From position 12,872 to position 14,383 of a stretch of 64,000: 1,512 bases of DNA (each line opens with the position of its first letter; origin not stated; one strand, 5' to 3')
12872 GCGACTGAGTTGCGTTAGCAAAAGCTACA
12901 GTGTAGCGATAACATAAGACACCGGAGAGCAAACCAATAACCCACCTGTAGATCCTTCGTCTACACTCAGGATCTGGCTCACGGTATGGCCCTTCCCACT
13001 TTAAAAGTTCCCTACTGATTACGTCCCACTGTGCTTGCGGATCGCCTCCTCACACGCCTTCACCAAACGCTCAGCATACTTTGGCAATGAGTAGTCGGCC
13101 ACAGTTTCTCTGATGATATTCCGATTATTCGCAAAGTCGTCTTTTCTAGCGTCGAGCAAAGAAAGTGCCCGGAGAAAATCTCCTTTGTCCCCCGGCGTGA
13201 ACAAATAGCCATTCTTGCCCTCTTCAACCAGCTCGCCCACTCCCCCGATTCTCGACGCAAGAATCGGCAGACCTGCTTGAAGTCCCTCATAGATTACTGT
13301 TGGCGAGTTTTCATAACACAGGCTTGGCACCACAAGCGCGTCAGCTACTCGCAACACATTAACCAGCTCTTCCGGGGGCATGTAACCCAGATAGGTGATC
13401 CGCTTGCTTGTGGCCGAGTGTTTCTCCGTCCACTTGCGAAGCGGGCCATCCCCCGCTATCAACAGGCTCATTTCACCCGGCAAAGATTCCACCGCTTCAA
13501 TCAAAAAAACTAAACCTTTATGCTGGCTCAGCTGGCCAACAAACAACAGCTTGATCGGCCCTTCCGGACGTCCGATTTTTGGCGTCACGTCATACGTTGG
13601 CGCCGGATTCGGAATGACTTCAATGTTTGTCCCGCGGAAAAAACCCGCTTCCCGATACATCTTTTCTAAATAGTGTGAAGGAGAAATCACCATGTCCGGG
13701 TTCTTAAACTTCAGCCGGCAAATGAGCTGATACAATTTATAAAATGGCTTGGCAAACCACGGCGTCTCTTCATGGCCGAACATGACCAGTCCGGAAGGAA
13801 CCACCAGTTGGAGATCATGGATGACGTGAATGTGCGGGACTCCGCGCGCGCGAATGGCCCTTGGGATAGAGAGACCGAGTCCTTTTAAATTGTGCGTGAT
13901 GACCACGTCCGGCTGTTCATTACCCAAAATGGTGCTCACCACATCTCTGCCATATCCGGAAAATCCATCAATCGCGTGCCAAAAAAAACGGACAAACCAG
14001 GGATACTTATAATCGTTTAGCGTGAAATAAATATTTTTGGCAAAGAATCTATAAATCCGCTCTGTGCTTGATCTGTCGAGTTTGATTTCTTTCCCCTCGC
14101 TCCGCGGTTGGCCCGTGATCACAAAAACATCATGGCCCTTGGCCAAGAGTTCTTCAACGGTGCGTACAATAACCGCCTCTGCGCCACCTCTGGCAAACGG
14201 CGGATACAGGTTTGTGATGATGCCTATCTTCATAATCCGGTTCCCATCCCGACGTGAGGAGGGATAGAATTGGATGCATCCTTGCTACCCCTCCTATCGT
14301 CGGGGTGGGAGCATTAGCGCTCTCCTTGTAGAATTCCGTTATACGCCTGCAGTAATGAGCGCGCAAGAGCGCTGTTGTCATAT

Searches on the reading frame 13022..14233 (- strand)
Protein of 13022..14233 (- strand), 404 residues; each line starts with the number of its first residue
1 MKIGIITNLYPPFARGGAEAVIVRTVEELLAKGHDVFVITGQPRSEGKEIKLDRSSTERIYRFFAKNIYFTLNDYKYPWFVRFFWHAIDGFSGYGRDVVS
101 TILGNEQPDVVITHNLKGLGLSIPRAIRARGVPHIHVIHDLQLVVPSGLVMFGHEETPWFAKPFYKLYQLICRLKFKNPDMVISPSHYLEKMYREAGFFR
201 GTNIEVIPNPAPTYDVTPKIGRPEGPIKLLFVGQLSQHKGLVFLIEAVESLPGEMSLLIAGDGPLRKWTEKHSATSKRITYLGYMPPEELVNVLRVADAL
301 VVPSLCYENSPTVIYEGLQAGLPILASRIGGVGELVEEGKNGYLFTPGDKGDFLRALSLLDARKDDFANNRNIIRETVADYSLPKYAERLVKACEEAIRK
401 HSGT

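Call 109: search_protein_families(library=pfam, proteins=[window:13022-14233:-], max_evalue=0.0001)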
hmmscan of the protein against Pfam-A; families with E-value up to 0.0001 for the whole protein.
window:13022-14233:- (404 aa): 4 families
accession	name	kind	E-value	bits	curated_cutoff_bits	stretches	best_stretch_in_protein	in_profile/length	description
PF00534.26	Glycos_transf_1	-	5e-28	98.2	26.4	1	219-359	8-154/172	Glycosyl transferases group 1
PF13692.12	Glyco_trans_1_4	-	1.5e-27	97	27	1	228-358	3-137/142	Glycosyl transferases group 1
PF13439.12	Glyco_transf_4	-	1.4e-21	77.7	28.5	1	16-210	2-165/170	Glycosyltransferase Family 4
PF13579.12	Glyco_trans_4_4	-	1.2e-14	55.4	29.7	1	16-209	1-157/158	Glycosyl transferase 4-like domain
